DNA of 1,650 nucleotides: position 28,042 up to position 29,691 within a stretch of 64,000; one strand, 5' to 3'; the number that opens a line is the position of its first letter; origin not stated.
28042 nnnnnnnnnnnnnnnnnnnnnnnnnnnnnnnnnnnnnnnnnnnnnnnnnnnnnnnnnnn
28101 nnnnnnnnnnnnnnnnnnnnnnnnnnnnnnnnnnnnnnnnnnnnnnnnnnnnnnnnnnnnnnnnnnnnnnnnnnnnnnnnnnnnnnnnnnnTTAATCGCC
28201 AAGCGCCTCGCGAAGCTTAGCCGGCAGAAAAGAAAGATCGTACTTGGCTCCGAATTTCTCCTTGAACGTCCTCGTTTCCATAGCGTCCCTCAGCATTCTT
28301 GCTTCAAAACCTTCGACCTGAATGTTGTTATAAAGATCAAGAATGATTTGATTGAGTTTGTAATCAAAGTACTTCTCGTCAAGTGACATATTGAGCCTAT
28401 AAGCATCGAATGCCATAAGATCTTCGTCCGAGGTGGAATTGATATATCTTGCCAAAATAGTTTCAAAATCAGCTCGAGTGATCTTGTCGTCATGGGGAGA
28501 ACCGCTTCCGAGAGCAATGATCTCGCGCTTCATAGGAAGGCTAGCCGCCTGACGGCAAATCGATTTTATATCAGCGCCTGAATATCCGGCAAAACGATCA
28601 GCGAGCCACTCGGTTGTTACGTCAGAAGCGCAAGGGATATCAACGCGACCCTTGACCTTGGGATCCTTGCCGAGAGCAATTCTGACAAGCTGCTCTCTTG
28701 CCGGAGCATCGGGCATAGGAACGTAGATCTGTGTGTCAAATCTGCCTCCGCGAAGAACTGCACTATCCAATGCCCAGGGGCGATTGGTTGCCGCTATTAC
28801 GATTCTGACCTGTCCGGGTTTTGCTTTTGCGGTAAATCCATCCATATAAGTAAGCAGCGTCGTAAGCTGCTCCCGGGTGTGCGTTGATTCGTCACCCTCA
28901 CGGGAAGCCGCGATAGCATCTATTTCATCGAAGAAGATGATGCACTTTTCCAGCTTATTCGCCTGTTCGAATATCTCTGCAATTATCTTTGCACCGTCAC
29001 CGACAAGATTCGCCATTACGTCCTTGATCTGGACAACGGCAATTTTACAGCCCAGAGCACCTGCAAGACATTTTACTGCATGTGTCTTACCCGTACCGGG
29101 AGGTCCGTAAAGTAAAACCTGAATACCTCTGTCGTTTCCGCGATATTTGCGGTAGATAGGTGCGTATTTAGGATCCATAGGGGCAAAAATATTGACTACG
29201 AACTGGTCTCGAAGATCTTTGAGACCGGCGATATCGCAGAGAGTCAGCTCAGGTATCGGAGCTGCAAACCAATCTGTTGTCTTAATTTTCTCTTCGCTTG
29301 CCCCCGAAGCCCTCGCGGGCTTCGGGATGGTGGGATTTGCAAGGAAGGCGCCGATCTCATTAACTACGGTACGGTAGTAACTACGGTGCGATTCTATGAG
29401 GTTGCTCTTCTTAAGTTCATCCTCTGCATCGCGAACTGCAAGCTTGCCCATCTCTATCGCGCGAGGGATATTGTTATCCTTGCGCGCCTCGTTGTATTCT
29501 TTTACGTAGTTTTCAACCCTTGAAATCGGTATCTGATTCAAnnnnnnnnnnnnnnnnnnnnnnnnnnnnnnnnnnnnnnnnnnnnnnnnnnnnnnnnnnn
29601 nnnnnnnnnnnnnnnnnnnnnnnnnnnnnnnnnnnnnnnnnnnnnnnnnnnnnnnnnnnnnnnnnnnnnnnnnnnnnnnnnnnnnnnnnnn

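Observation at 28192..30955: Bacterial ESCRT-III-like pair next to a Vps4/katanin-type AAA+ ATPase, with MIM-like C-terminal motifs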

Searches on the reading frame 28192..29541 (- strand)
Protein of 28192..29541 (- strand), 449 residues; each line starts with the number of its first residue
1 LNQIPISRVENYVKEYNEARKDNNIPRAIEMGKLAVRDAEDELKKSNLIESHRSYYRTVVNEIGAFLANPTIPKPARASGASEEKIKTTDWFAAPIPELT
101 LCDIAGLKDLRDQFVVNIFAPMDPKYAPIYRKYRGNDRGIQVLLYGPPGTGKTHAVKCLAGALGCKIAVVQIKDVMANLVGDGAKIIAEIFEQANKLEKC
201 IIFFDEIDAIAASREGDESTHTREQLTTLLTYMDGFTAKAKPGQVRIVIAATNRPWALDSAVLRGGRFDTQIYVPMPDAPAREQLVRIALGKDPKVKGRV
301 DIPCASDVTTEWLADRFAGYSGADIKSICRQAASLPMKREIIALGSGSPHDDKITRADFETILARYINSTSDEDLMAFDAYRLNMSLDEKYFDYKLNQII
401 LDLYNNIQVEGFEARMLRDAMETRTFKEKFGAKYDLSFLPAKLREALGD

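Call 4: search_protein_families(library=pfam, proteins=[window:28192-29541:-], max_evalue=0.1)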
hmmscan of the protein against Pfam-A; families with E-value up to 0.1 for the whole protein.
window:28192-29541:- (449 aa): 21 families
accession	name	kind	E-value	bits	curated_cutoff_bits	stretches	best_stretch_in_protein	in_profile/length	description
PF00004.35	AAA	-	8.5e-37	127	21.2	1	142-275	1-130/131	ATPase family associated with various cellular activities (AAA)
PF17862.7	AAA_lid_3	-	1.1e-10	41.2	27.2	1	307-341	1-35/45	AAA+ lid domain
PF07728.20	AAA_5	-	2.9e-06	27.8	22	1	142-211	2-79/139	AAA domain (dynein-related subfamily)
PF13191.12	AAA_16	-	9.1e-05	23.4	32.6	1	141-230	26-124/167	AAA ATPase domain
PF12774.13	AAA_6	-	0.00027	20.5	25.2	1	144-176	37-69/327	Hydrolytic ATP binding site of dynein motor region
PF05496.18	RuvB_N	-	0.00071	19.8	27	1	141-213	35-99/159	Holliday junction DNA helicase RuvB P-loop domain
PF02367.23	TsaE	-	0.0012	19.3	26.6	0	139-167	21-49/128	Threonylcarbamoyl adenosine biosynthesis protein TsaE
PF07724.20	AAA_2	-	0.0012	19.3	27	1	140-245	4-112/166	AAA domain (Cdc48 subfamily)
PF05673.19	DUF815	-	0.0012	18.5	23.8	1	139-207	53-116/249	Protein of unknown function (DUF815)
PF13173.12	AAA_14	-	0.0014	19.1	27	1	142-210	5-74/129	AAA domain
PF13401.12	AAA_22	-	0.002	18.9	27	1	142-192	8-56/130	AAA domain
PF13479.12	AAA_24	-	0.0021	18.4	27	1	139-207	2-58/195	AAA domain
PF13671.12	AAA_33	-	0.0094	16.7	27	1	142-192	2-50/143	AAA domain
PF07726.17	AAA_3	-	0.0098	16.2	27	1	142-179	2-41/131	ATPase family associated with various cellular activities (AAA)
PF00910.28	RNA_helicase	-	0.011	16.6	21.5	1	142-177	1-36/105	RNA helicase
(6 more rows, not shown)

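Call 6: search_solved_structures(query=window:28192-29541:-, max_evalue=0.001, show_alignments=2)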
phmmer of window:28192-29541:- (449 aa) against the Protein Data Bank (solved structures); distinct sequences matched with E-value up to 0.001: 274 (the best 60 are shown).
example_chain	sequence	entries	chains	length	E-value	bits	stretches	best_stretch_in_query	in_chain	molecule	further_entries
5c18_A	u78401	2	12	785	1.9e-68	234.9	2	94-385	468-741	Transitional endoplasmic reticulum ATPase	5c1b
7wub_C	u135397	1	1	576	3.4e-67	230.7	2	94-341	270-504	Transitional endoplasmic reticulum ATPase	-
7wub_D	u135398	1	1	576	3.5e-67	230.7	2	94-341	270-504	Transitional endoplasmic reticulum ATPase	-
6mck_A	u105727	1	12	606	4.9e-67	230.2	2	94-341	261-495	Transitional endoplasmic reticulum ATPase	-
7rlj_A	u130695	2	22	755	6.8e-67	229.7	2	94-341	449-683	Transitional endoplasmic reticulum ATPase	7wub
7k57_A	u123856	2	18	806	7.1e-67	229.7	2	94-341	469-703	Transitional endoplasmic reticulum ATPase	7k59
8yka_A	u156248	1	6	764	7.1e-67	229.6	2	94-341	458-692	Transitional endoplasmic reticulum ATPase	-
7rlb_A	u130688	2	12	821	7.6e-67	229.6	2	94-341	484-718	Transitional endoplasmic reticulum ATPase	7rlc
7y4w_A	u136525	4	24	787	8e-67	229.5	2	94-341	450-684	Transitional endoplasmic reticulum ATPase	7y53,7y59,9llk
7bp8_A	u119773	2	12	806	8.7e-67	229.4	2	94-341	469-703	Transitional endoplasmic reticulum ATPase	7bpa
7l5w_A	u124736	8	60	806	8.7e-67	229.4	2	94-341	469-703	Transitional endoplasmic reticulum ATPase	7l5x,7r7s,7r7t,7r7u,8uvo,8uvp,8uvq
7bp9_A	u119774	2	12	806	8.7e-67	229.4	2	94-341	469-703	Transitional endoplasmic reticulum ATPase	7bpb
10qq_A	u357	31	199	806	8.7e-67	229.4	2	94-341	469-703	Transitional endoplasmic reticulum ATPase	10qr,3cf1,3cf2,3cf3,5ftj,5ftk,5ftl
5ifw_B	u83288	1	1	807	8.7e-67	229.4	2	94-341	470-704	Transitional endoplasmic reticulum ATPase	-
7rlf_A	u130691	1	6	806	8.9e-67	229.3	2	94-341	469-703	Transitional endoplasmic reticulum ATPase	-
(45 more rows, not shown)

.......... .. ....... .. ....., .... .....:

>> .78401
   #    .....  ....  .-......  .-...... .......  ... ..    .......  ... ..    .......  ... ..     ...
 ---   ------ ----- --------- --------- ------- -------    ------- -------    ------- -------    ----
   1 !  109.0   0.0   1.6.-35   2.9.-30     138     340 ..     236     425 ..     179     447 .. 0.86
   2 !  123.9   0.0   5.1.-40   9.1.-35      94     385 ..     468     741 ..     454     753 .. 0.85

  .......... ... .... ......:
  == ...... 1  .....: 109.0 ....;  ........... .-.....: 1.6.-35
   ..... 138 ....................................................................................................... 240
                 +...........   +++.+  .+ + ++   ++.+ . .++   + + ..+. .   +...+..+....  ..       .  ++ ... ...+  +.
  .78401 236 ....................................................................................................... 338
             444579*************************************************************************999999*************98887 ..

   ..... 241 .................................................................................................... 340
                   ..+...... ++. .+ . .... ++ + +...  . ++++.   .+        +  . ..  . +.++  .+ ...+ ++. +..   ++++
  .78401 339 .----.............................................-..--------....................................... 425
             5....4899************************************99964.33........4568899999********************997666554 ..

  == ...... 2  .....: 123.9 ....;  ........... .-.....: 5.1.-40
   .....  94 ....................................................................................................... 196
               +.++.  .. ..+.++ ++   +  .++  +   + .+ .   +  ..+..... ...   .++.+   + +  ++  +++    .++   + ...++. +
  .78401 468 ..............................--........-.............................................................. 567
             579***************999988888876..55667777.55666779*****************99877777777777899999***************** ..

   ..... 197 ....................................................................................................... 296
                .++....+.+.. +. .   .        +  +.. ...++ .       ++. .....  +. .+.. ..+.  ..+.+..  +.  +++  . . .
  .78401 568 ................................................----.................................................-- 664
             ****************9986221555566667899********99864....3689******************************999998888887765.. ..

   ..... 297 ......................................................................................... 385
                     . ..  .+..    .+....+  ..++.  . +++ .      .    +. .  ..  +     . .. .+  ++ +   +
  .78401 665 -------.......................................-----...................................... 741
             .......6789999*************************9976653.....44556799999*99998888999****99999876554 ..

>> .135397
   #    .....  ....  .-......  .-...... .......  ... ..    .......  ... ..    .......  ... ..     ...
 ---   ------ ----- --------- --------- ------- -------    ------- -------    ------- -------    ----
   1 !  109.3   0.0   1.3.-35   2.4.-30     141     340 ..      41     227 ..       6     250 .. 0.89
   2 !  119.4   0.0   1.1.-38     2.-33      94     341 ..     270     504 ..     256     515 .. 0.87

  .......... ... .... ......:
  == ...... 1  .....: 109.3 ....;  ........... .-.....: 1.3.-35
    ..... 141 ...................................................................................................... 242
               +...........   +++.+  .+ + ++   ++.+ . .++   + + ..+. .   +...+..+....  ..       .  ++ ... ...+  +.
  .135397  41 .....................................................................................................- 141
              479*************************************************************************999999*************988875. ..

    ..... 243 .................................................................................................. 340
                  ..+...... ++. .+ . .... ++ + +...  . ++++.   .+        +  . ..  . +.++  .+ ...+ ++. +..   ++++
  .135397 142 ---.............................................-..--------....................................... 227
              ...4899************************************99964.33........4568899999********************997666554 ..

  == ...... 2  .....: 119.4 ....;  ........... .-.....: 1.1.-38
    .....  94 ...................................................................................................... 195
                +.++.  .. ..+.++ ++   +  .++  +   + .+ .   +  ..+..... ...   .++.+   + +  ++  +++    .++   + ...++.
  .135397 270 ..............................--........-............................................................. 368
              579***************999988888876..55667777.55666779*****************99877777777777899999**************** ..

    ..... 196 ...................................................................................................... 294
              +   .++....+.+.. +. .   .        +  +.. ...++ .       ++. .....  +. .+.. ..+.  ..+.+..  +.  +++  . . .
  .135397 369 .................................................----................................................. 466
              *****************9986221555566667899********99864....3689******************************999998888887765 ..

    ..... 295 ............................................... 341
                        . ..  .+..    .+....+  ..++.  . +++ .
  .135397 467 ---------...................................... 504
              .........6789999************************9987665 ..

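Call 8: search_protein_families(library=ncbifam, proteins=[window:28192-29541:-], max_evalue=0.01)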
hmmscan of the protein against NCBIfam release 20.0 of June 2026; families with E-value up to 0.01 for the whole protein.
window:28192-29541:- (449 aa): 25 families
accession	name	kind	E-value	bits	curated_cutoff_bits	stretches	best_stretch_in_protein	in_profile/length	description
TIGR01243.1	CDC48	subfamily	4.8e-47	160.7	802.65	1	96-378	447-722/733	CDC48 family AAA ATPase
NF003069.1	PRK03992.1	subfamily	1.5e-45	156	500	1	99-339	128-355/379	proteasome-activating nucleotidase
TIGR01241.2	FtsH_fam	equivalog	5e-45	154.4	600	1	142-339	198-385/598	ATP-dependent zinc metalloprotease FtsH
TIGR01242.2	TIGR01242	subfamily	1.8e-41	142.3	500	1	97-339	109-338/362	proteasome-activating nucleotidase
NF041006.2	cell_div_CdvC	equivalog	1.6e-38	132.5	650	1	16-381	18-364/370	cell division protein CdvC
NF047747.1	PrtsmActNtasePan2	equivalog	9.6e-38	130.4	700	1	97-335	146-371/397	proteasome-activating nucleotidase Pan2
NF047748.1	PrtsmActNtasePan1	equivalog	3e-37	128.6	750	1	97-338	143-371/405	proteasome-activating nucleotidase Pan1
NF008004.0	PRK10733.1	equivalog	4e-35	120.9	1008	1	137-335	183-371/644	ATP-dependent zinc metalloprotease FtsH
NF042959.1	IteA_antiphage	equivalog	1.6e-29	103.2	510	1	141-347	127-310/367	anti-phage ATPase IteA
TIGR03689.1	pup_AAA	equivalog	1.7e-20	73.2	504.75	1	92-287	172-375/512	proteasome ATPase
TIGR03922.1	T7SS_EccA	equivalog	1.6e-07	30.3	466.65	1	141-234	314-411/557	type VII secretion AAA-ATPase EccA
NF003745.1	PRK05342.1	equivalog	1.1e-06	27.7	359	1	142-223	112-197/418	ATP-dependent Clp protease ATP-binding subunit ClpX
NF003229.0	PRK04195.1-5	equivalog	2e-06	26.8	280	1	140-215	45-118/413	replication factor C large subunit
TIGR00382.1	clpX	equivalog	2.6e-05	23.4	370.75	1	141-217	119-201/414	ATP-dependent protease ATP-binding subunit ClpX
NF005992.0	PRK08116.1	subfamily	3.6e-05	23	189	1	125-175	102-150/269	hypothetical protein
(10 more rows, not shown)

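Call 9: search_protein_families(library=padloc, proteins=[window:28192-29541:-], max_evalue=0.01)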
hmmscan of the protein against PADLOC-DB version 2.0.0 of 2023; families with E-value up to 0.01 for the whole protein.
window:28192-29541:- (449 aa): 8 families
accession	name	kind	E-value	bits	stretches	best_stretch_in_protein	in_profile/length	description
PDLC02196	IetA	-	1.5e-34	118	1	141-333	124-298/374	-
PDLC02195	IetA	-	1.4e-29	101.6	1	141-332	139-312/395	-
PDLC04232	IetA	-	1.3e-24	85.2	1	140-365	117-319/330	-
PDLC04231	IetA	-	3e-14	51.5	1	137-278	115-248/262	-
PDLC00914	TRIP13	-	3.1e-11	41.3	1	142-290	74-231/302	TRIP13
PDLC00915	TRIP13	-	3.6e-10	37.8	1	142-292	66-226/302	TRIP13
PDLC03838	DolB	-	0.0038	14.5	1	135-171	162-198/375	-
PDLC04140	mad8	-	0.0063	14.1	0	142-166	30-54/314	mads_8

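Call 22: find_homologous_proteins(query=window:28192-29541:-, max_evalue=1e-20)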
Query window:28192-29541:- (449 aa): 7731 proteins with E <= 1e-20 among 8000 candidates; the best 120 are listed.
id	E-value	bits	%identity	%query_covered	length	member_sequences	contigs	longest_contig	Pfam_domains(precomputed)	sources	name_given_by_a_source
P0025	0.0e+0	1012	100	100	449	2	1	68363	PF00004.36,PF17862.8,PF07728.21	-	-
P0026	6.9e-268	907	89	100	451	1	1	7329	PF00004.36,PF17862.8,PF07728.21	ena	-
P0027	1.4e-260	883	85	100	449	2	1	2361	PF00004.36,PF17862.8,PF07728.21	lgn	-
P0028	1.8e-255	866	84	100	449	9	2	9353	PF00004.36,PF17862.8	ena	-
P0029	3.1e-253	859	83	100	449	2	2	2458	PF00004.36,PF17862.8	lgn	-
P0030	5.6e-250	848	83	98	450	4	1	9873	PF00004.36,PF17862.8,PF07728.21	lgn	-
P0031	1.7e-249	846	83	100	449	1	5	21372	PF00004.36,PF17862.8,PF07728.21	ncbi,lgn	-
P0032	2.1e-240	816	78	100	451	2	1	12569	PF00004.36,PF17862.8,PF07728.21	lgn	-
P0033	1.1e-237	807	79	98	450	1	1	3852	PF00004.36,PF13401.13,PF17862.8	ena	-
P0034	3.1e-202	691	87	78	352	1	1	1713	PF00004.36,PF17862.8,PF07728.21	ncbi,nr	ncbi:MAG: ATP-binding protein, partial [Clostridia bacterium]|nr:ATP-binding protein [Clostridia bac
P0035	8.3e-188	643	65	98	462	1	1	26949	PF00004.36,PF17862.8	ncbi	-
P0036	9.4e-183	626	65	97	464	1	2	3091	PF00004.36,PF05496.19,PF17862.8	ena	-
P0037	2.2e-181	622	62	100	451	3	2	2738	PF00004.36,PF17862.8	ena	-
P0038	6.4e-181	620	62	97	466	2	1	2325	PF00004.36,PF17862.8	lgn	-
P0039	1.0e-178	613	62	98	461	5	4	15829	PF00004.36,PF17862.8,PF07728.21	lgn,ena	-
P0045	2.3e-175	602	61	98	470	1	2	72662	PF00004.36,PF17862.8,PF07728.21,PF13191.13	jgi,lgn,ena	-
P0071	3.9e-160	552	59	96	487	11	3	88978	PF00004.36,PF17862.8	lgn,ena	-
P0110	1.4e-142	494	58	84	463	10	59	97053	PF00004.36,PF17862.8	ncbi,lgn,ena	-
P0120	2.0e-141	490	56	92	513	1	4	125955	PF00004.36,PF17862.8,PF07728.21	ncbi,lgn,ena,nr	ncbi:MAG: ATP-binding protein [Clostridia bacterium]|nr:ATP-binding protein [Clostridia bacterium]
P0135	5.6e-137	476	58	84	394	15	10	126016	PF00004.36,PF13401.13,PF05496.19,PF17862.8,PF07728.21,PF13191.13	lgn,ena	-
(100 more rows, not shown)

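Call 23: find_encoding_contigs(protein=P0045, flank=10000, max_places=2)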
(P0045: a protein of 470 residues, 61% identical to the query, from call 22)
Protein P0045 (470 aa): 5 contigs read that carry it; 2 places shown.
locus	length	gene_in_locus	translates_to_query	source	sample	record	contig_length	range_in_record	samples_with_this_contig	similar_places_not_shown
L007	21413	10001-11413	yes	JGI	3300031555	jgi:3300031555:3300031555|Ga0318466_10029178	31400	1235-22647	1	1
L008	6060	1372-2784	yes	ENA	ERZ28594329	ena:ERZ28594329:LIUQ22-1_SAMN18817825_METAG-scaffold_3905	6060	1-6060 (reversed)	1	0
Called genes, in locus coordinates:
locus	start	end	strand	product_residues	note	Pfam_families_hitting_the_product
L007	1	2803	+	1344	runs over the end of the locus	?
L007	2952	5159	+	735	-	-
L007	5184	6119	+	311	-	-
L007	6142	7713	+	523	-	-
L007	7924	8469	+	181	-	-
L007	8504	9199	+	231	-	-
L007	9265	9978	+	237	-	-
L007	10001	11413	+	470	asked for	PF13191:AAA_16 (faint), PF07728:AAA_5 (faint), PF00004:AAA, PF17862:AAA_lid_3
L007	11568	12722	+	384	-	PF10459:Peptidase_S46 (faint), PF00089:Trypsin, PF13365:Trypsin_2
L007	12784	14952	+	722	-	PF05496:RuvB_N, PF00004:AAA, PF07728:AAA_5, PF13173:AAA_14 (weak), PF05491:WHD_RuvB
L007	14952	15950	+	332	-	-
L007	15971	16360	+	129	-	-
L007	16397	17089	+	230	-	PF00149:Metallophos, PF06874:FBPase_2 (faint), PF12850:Metallophos_2 (weak)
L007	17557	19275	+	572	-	PF00587:tRNA-synt_2b, PF04073:tRNA_edit, PF03129:HGTP_anticodon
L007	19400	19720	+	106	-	-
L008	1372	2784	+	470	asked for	PF13191:AAA_16 (faint), PF07728:AAA_5 (faint), PF00004:AAA, PF17862:AAA_lid_3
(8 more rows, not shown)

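Call 24: find_encoding_contigs(protein=P0110, flank=10000, max_places=2)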
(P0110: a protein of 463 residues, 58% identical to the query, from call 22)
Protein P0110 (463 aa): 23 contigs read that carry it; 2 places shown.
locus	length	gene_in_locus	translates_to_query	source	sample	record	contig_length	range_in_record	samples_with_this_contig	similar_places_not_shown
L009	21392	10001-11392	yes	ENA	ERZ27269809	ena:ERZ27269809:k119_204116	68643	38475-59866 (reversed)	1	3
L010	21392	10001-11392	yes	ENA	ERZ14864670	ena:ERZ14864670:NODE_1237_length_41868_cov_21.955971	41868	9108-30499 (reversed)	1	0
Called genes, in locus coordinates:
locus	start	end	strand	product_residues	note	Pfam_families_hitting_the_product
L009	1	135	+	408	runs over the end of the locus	PF06134:RhaA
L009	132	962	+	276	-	PF00596:Aldolase_II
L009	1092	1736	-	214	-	-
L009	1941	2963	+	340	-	-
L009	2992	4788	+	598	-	PF00012:HSP70, PF06723:MreB_Mbl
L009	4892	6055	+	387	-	PF00226:DnaJ, PF01556:DnaJ_C, PF00684:DnaJ_CXXCXGXG, PF15777:Anti-TRAP (faint)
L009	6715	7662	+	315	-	PF14659:Phage_int_SAM_3, PF00589:Phage_integrase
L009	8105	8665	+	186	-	PF02357:NusG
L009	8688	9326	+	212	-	-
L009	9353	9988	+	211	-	-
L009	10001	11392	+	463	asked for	PF00004:AAA, PF17862:AAA_lid_3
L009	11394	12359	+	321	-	PF00089:Trypsin, PF13365:Trypsin_2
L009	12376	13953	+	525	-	PF05496:RuvB_N, PF13191:AAA_16 (faint), PF13401:AAA_22 (faint), PF00004:AAA, PF07728:AAA_5, PF13173:AAA_14 (faint), PF05491:WHD_RuvB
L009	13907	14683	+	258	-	-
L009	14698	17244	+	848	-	PF19993:DO-GTPase2 (faint)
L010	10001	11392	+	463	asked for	PF00004:AAA, PF17862:AAA_lid_3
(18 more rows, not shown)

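Call 39: find_encoding_contigs(protein=P0135, flank=10000, max_places=2)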
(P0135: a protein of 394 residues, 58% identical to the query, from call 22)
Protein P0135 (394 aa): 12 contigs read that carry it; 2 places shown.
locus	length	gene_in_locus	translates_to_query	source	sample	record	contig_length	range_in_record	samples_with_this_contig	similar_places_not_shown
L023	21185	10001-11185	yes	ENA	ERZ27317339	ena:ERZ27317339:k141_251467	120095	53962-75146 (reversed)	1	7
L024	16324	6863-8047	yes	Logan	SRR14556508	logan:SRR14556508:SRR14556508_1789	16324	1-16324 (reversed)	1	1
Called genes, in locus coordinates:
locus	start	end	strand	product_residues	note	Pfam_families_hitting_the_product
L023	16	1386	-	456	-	PF02525:Flavodoxin_2, PF03358:FMN_red (weak)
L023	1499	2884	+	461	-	PF07690:MFS_1, PF12832:MFS_1_like (weak), PF07690:MFS_1 (weak)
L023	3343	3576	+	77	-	-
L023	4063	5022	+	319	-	-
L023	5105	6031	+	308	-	-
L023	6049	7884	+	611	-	PF02534:T4SS-DNA_transf, PF10412:TrwB_AAD_bind, PF12696:TraG-D_C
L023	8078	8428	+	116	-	-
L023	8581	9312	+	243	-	-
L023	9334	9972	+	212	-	-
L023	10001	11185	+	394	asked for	PF13191:AAA_16 (faint), PF05496:RuvB_N (weak), PF13401:AAA_22 (faint), PF00004:AAA, PF07728:AAA_5 (faint), PF17862:AAA_lid_3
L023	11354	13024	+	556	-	PF05496:RuvB_N, PF00004:AAA, PF07728:AAA_5, PF13173:AAA_14 (weak), PF05491:WHD_RuvB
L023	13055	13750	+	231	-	-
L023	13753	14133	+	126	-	-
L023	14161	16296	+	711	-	PF12760:Zn_ribbon_IS1595 (faint)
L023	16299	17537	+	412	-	-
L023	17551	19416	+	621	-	-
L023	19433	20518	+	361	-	-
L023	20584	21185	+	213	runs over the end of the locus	PF22397:NADAR-DarT1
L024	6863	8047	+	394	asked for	PF13191:AAA_16 (faint), PF05496:RuvB_N (weak), PF13401:AAA_22 (faint), PF00004:AAA, PF07728:AAA_5 (faint), PF17862:AAA_lid_3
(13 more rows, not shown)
